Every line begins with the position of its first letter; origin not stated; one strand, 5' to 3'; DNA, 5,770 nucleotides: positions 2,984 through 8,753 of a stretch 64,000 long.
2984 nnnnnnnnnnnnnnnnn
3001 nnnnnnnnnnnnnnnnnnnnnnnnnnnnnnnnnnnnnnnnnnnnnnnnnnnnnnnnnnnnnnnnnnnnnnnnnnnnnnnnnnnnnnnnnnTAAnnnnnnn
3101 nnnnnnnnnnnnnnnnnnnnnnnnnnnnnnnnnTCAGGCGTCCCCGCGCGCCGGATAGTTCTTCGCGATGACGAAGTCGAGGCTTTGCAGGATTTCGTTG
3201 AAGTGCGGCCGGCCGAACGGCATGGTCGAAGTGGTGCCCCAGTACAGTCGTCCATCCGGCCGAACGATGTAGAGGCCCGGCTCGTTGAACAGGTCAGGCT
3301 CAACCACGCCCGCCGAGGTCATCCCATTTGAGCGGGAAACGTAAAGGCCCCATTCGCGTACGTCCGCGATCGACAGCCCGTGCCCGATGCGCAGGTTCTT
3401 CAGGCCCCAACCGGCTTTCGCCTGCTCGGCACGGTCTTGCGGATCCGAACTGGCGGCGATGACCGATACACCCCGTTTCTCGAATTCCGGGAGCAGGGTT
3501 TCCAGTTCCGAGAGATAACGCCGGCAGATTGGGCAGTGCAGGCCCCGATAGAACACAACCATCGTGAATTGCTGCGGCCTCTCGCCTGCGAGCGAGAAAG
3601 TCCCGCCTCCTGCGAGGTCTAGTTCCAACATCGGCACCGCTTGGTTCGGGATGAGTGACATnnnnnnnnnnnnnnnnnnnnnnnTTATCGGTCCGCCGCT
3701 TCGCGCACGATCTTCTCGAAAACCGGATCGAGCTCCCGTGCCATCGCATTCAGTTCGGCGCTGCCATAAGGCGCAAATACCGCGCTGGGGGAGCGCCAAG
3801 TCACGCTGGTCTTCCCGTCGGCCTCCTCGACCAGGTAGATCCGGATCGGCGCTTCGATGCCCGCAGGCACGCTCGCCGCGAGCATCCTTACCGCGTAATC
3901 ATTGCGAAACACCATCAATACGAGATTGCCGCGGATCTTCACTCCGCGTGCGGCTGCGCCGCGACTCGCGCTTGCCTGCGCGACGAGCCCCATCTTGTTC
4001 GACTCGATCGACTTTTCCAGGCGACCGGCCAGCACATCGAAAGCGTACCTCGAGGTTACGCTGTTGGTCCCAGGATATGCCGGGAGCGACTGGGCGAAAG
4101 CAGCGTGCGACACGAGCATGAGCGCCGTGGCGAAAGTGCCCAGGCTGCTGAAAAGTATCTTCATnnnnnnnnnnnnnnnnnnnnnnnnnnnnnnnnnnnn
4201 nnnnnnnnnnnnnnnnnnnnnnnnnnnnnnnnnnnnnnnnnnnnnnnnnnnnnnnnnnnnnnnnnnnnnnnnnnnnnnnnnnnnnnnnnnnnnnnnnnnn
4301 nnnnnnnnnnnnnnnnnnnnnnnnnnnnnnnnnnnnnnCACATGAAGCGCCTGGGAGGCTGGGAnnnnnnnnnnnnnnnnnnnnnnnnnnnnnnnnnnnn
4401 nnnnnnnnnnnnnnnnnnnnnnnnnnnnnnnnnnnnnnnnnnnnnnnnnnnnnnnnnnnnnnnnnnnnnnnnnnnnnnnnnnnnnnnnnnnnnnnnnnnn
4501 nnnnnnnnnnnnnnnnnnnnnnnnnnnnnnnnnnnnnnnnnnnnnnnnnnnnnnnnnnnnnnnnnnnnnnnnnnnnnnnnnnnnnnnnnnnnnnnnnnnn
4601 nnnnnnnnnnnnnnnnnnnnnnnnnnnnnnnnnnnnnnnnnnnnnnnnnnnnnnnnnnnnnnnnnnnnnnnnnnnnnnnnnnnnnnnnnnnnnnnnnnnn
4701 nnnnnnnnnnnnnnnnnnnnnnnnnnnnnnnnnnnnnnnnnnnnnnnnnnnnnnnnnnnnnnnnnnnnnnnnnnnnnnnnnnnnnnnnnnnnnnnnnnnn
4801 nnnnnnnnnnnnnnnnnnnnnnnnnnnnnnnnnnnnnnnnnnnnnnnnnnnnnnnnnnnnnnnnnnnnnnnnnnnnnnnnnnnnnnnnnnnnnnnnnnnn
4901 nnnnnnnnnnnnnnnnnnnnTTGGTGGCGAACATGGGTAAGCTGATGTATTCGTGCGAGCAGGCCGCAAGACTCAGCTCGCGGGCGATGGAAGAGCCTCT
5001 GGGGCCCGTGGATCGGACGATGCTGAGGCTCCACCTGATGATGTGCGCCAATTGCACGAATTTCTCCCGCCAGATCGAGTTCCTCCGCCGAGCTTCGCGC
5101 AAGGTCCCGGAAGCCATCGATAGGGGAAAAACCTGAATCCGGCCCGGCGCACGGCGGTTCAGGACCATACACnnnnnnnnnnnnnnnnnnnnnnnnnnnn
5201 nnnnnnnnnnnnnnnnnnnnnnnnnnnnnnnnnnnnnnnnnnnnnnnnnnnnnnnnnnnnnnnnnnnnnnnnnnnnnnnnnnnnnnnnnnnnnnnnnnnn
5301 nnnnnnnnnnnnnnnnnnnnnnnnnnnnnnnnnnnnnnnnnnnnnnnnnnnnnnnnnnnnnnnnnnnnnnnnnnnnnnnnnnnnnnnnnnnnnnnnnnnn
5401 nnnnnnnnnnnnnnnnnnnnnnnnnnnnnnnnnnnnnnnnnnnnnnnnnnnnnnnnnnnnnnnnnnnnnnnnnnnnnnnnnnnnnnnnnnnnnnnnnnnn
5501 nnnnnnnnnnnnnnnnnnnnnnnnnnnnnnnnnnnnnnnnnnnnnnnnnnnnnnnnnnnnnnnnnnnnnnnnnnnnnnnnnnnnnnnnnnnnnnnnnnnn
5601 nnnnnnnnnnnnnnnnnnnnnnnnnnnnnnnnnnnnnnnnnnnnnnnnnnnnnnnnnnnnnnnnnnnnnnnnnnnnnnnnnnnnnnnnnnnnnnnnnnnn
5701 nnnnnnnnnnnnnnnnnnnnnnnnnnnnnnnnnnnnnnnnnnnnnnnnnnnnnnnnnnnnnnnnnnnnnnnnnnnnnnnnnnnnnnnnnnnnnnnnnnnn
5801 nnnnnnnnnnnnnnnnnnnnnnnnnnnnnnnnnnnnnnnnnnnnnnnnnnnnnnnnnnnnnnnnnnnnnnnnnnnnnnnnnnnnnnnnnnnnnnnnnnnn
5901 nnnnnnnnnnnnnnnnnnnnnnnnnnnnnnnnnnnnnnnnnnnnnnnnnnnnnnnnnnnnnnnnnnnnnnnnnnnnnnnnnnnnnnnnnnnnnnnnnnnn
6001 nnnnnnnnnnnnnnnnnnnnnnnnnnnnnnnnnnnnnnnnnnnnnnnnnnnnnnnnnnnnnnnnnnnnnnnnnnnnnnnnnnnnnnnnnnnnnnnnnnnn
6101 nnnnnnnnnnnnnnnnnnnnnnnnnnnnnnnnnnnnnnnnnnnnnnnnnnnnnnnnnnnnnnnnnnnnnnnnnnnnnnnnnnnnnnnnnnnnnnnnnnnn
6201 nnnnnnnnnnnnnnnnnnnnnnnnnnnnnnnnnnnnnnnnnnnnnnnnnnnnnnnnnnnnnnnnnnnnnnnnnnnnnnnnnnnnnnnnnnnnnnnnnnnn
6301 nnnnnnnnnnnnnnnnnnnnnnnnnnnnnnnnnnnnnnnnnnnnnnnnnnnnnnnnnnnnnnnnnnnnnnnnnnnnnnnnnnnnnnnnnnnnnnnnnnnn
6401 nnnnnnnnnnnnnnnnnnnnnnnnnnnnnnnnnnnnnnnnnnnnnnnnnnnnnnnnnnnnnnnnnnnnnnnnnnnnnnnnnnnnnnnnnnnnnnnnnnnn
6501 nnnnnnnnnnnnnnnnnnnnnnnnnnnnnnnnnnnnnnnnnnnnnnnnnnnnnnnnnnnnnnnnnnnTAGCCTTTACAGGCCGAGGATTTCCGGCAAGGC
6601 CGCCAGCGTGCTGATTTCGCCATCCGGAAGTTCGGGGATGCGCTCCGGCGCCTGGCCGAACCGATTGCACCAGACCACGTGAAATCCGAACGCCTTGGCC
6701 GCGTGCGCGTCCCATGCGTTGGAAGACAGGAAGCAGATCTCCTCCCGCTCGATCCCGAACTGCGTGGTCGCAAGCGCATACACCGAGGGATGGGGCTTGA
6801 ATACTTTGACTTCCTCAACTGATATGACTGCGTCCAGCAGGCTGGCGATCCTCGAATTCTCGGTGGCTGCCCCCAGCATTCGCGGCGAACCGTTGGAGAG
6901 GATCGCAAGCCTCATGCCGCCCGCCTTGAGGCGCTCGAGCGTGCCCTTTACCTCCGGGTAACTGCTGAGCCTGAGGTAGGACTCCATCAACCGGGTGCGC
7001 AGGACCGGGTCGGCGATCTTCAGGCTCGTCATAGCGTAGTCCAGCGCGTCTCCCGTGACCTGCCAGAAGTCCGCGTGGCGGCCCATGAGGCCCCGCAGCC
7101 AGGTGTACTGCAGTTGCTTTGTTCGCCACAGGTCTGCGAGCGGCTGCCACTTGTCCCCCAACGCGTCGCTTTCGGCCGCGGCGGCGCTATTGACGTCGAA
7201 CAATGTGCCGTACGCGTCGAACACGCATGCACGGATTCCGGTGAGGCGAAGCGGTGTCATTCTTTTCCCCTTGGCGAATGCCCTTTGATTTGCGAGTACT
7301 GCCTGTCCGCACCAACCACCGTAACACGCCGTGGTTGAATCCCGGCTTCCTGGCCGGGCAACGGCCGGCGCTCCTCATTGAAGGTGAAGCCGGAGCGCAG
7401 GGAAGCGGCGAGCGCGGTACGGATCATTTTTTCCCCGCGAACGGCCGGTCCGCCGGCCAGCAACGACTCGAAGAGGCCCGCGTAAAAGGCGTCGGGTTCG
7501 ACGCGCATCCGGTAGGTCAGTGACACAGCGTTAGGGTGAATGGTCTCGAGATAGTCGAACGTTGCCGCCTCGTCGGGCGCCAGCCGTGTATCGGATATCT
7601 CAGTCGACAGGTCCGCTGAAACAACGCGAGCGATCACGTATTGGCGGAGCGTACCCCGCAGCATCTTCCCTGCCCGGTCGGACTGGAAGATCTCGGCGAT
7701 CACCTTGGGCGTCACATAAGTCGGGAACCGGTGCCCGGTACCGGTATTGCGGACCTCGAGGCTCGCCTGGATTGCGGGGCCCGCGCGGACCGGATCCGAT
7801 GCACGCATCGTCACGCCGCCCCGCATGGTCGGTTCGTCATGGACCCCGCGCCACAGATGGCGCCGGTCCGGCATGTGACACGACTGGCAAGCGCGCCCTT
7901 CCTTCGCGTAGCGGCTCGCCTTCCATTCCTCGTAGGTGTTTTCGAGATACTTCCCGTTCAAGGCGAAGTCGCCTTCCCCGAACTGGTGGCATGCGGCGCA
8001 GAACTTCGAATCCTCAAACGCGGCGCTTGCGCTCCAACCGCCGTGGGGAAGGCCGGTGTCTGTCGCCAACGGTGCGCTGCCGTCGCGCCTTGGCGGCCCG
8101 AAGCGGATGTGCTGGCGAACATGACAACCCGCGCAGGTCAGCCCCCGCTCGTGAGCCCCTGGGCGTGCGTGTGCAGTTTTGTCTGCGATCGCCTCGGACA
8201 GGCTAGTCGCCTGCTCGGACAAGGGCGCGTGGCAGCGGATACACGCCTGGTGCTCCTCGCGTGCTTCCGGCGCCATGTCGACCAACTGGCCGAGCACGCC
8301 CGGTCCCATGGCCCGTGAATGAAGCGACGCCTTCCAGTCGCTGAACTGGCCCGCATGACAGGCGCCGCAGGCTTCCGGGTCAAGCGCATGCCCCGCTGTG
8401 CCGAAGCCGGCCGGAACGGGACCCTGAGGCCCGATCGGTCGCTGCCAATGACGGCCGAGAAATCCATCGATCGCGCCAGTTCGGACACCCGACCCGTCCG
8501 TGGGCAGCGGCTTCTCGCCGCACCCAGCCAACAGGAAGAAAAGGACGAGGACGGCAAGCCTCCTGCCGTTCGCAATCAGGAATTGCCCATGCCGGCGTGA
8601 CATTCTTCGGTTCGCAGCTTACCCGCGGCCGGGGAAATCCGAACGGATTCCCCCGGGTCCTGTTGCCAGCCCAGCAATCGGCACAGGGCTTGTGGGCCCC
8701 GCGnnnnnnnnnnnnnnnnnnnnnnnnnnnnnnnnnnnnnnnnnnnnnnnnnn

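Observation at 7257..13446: Candidate periplasmic cysteine-repeat redox system: NPCAAK proteins, dedicated reductant pathway, multiheme cytochrome and YeeE transporter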

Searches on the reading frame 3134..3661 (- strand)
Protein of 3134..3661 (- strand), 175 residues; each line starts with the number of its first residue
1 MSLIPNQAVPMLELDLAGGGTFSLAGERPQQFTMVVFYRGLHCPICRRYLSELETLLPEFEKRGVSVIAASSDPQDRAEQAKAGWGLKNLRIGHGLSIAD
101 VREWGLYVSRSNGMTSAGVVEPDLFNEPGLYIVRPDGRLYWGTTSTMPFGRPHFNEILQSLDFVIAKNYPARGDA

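Call 14: search_protein_families(library=pfam, proteins=[window:3137-3661:-], max_evalue=0.01)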
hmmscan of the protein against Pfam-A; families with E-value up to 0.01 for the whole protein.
seq(175 aa): 2 families
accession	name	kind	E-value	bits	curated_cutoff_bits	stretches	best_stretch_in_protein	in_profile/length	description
PF00578.27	AhpC-TSA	-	8.4e-13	48.8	26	1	6-139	2-121/124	AhpC/TSA family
PF08534.16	Redoxin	-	7.4e-09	36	26.6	1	6-105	3-103/148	Redoxin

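Call 55: search_protein_families(library=ncbifam, proteins=[window:3134-3661:-], max_evalue=0.001)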
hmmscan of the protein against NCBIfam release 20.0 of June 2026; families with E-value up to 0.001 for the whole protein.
window:3134-3661:- (175 aa): 1 family
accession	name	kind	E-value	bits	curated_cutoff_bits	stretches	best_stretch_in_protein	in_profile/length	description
NF040769.1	SelL_rel_redox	subfamily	6.7e-11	42.1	120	1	16-80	10-74/173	SelL-related redox protein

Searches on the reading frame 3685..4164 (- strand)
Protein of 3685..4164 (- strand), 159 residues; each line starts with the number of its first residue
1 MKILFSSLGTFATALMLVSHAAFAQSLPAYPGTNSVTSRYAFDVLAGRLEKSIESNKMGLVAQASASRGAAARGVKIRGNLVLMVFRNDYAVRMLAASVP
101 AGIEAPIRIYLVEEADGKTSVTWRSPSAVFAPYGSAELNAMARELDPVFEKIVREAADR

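Call 14: search_protein_families(library=pfam, proteins=[window:3688-4164:-], max_evalue=0.01)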
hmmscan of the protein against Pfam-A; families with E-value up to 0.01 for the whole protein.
seq(159 aa): 1 family
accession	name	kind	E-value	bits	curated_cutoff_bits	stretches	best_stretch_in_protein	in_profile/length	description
PF03625.19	DUF302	-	4.3e-07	30.2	23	1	69-126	6-63/63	Domain of unknown function DUF302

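Call 55: search_protein_families(library=ncbifam, proteins=[window:3685-4164:-], max_evalue=0.001)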
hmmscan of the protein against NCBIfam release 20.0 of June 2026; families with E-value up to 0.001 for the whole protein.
window:3685-4164:- (159 aa): 0 families

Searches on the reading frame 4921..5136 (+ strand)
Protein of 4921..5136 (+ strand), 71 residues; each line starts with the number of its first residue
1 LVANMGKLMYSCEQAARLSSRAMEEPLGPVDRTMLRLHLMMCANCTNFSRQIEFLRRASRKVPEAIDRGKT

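Call 14: search_protein_families(library=pfam, proteins=[window:4921-5136:+], max_evalue=0.01)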
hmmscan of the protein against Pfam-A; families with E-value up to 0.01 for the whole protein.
window:4921-5136:+ (71 aa): 1 family
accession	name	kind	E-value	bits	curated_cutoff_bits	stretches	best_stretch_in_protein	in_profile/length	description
PF13490.11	zf-HC2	-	1.5e-05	25.4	22.2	1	12-45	1-34/35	Putative zinc-finger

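Call 55: search_protein_families(library=ncbifam, proteins=[window:4921-5136:+], max_evalue=0.001)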
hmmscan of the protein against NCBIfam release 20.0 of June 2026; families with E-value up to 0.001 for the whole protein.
window:4921-5136:+ (71 aa): 1 family
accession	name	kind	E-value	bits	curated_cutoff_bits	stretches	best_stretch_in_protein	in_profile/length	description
NF052368.1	antisigmaE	subfamily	3.9e-17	61.8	50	1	9-56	1-48/48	anti-sigma factor family protein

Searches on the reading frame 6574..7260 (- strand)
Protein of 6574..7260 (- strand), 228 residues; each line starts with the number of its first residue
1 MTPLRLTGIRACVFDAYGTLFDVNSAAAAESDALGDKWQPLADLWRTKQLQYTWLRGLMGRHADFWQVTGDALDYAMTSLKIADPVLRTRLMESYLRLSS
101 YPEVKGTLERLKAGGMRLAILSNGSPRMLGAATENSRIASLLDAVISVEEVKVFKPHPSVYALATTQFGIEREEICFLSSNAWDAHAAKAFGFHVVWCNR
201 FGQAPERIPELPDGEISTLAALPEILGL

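Call 3: search_protein_families(library=pfam, proteins=[window:6574-7260:-], max_evalue=0.01)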
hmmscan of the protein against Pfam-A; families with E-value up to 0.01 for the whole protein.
window:6574-7260:- (228 aa): 4 families
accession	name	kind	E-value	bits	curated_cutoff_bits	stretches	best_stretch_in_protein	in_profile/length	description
PF00702.32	Hydrolase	-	3e-23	83.6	26.4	1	9-192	1-191/191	haloacid dehalogenase-like hydrolase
PF13419.12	HAD_2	-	3.8e-15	56.9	23.8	1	97-197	77-177/178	Haloacid dehalogenase-like hydrolase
PF13344.12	Hydrolase_6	-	0.0033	17.9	27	0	101-170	16-78/101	Haloacid dehalogenase-like hydrolase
PF12710.13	HAD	-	0.0058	17.5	27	0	13-148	2-134/189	haloacid dehalogenase-like hydrolase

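Call 4: search_protein_families(library=ncbifam, proteins=[window:6574-7260:-], max_evalue=0.01)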
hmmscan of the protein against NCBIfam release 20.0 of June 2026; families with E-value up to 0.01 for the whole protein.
window:6574-7260:- (228 aa): 30 families (the best 25 are shown)
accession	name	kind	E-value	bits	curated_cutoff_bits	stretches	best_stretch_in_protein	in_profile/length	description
TIGR01428.1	HAD_type_II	equivalog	3.9e-62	209.8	125.4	1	9-204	1-196/197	haloacid dehalogenase type II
TIGR01493.1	HAD-SF-IA-v2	subfamily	3.8e-31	108.5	39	1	12-191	2-161/161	HAD-IA family hydrolase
TIGR02253.1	CTE7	subfamily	2.2e-18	66.8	169.75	1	9-220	2-218/221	TIGR02253 family HAD-type hydrolase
NF009697.0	PRK13222.1-4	equivalog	1.9e-13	50.3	327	1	6-196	4-191/232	phosphoglycolate phosphatase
NF009695.0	PRK13222.1-2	equivalog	1.9e-12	47.2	225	1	99-201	94-195/226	phosphoglycolate phosphatase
TIGR01449.2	PGP_bact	equivalog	3.4e-12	46.3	180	1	96-225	81-212/213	phosphoglycolate phosphatase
TIGR02252.1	DREG-2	subfamily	1.4e-10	41.3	155.2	1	100-197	106-203/203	HAD hydrolase, REG-2-like, family IA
NF009694.0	PRK13222.1-1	equivalog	1.9e-10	40.5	415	1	101-196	113-208/252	phosphoglycolate phosphatase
NF009804.0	PRK13288.1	equivalog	9.6e-10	38.3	218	1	99-192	82-175/215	pyrophosphatase PpaX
TIGR02254.1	YjjG_YfnB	equivalog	4.1e-09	36.2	159.9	1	103-226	101-223/223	YjjG family noncanonical pyrimidine nucleotidase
TIGR02247.1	HAD-1A3-hyp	subfamily_domain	8.1e-09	35.5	125.4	1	95-201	91-198/211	epoxide hydrolase N-terminal domain-like phosphatase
TIGR01454.1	AHBA_synth_RP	hypoth_equivalog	8.6e-09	35.3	246.65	1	90-196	69-172/205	AHBA synthesis associated protein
NF053830.1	RUBPPhHalo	equivalog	2e-07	30.9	330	1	95-225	98-233/234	ribulose-1,5-bisphosphate 5-phosphatase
TIGR01993.1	Pyr-5-nucltdase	equivalog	2.5e-07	30.7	142.9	1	94-196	79-181/183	pyrimidine 5'-nucleotidase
NF006976.0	PRK09449.1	equivalog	2.5e-07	30.5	183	1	100-226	96-222/225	pyrimidine 5'-nucleotidase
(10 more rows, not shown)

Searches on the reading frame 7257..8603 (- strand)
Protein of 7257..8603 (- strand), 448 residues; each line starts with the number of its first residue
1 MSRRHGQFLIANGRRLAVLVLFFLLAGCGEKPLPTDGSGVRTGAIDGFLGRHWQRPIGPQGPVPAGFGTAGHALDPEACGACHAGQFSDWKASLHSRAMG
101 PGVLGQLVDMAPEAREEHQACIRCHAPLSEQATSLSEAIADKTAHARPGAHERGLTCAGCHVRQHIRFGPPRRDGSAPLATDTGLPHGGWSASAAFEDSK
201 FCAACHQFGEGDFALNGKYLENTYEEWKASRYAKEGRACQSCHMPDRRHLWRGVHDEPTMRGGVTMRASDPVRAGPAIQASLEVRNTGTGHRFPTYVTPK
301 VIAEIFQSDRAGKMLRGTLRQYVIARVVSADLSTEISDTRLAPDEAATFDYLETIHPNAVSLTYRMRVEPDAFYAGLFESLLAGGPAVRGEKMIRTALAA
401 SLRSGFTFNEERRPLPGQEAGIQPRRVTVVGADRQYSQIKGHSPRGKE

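Call 3: search_protein_families(library=pfam, proteins=[window:7257-8603:-], max_evalue=0.01)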
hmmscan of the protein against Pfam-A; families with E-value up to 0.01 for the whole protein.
window:7257-8603:- (448 aa): 4 families
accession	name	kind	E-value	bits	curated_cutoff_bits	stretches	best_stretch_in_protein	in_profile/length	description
PF22113.1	Mtrc-MtrF_II-IV_dom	-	4.8e-06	26.6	30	1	156-255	83-175/176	Outer membrane cytochrome MtrC/MtrF-like, domains II/IV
PF13435.11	Cytochrome_C554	-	1.9e-05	26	20.8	1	78-161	1-83/84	Cytochrome c554 and c-prime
PF14522.11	Cytochrome_C7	-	0.0004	20.6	24.8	0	76-161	13-66/67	Cytochrome c7 and related cytochrome c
PF02335.20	Cytochrom_C552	-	0.00046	19.7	24.1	1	75-247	86-255/438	Cytochrome c552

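Call 4: search_protein_families(library=ncbifam, proteins=[window:7257-8603:-], max_evalue=0.01)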
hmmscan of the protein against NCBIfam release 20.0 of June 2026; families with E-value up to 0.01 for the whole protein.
window:7257-8603:- (448 aa): 4 families
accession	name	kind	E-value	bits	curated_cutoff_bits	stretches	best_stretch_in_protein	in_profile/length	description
NF040886.1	cyt_C_like_Sec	equivalog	1.3e-11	43.8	250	1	75-294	44-312/423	multiheme c-type cytochrome (seleno)protein ExtKL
NF041198.1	UshA_like_PCGU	equivalog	0.00018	20.2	275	1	77-162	409-480/519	UshA-like (seleno)protein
TIGR03153.1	cytochr_NrfH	equivalog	0.00033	20.7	134.2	0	193-247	22-63/138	cytochrome c nitrite reductase small subunit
TIGR03508.1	decahem_SO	subfamily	0.0021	17.6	192.2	0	199-252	34-86/258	DmsE family decaheme c-type cytochrome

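Call 59: search_solved_structures(query=window:7257-8603:-, max_evalue=1, show_alignments=1)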
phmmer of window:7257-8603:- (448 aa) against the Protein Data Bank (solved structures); distinct sequences matched with E-value up to 1: 8.
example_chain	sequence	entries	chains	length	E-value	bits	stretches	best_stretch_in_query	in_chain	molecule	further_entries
5ze8_A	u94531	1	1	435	0.024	16.4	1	71-163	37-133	cytochrome c552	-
3ubr_A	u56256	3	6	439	0.098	14.4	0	157-246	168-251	Cytochrome c-552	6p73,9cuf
1oah_A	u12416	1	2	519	0.25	13.1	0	71-166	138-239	CYTOCHROME C NITRITE REDUCTASE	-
8rv0_Y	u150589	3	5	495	0.31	12.7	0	154-246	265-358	Octaheme cytochrome c nitrite reductase | Octaheme nitrite c cytochrome c reductase | Octaheme nitrite reductase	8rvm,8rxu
4lm8_A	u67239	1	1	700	0.5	12.1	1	74-222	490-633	Extracellular iron oxide respiratory system surface decaheme cytochrome c component MtrC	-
1fs7_A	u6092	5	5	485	0.67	11.7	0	140-246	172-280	CYTOCHROME C NITRITE REDUCTASE | Cytochrome c-552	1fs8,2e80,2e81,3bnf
1fs9_A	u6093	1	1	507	0.72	11.5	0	141-246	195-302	CYTOCHROME C NITRITE REDUCTASE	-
9wt9_A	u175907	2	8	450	0.93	11.2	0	52-99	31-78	Cytochrome c,Multiheme cytochrome c selenoprotein mutant (MccSep U325A) | Cytochrome c,Multiheme cytochrome c selenoprotein (MccSep)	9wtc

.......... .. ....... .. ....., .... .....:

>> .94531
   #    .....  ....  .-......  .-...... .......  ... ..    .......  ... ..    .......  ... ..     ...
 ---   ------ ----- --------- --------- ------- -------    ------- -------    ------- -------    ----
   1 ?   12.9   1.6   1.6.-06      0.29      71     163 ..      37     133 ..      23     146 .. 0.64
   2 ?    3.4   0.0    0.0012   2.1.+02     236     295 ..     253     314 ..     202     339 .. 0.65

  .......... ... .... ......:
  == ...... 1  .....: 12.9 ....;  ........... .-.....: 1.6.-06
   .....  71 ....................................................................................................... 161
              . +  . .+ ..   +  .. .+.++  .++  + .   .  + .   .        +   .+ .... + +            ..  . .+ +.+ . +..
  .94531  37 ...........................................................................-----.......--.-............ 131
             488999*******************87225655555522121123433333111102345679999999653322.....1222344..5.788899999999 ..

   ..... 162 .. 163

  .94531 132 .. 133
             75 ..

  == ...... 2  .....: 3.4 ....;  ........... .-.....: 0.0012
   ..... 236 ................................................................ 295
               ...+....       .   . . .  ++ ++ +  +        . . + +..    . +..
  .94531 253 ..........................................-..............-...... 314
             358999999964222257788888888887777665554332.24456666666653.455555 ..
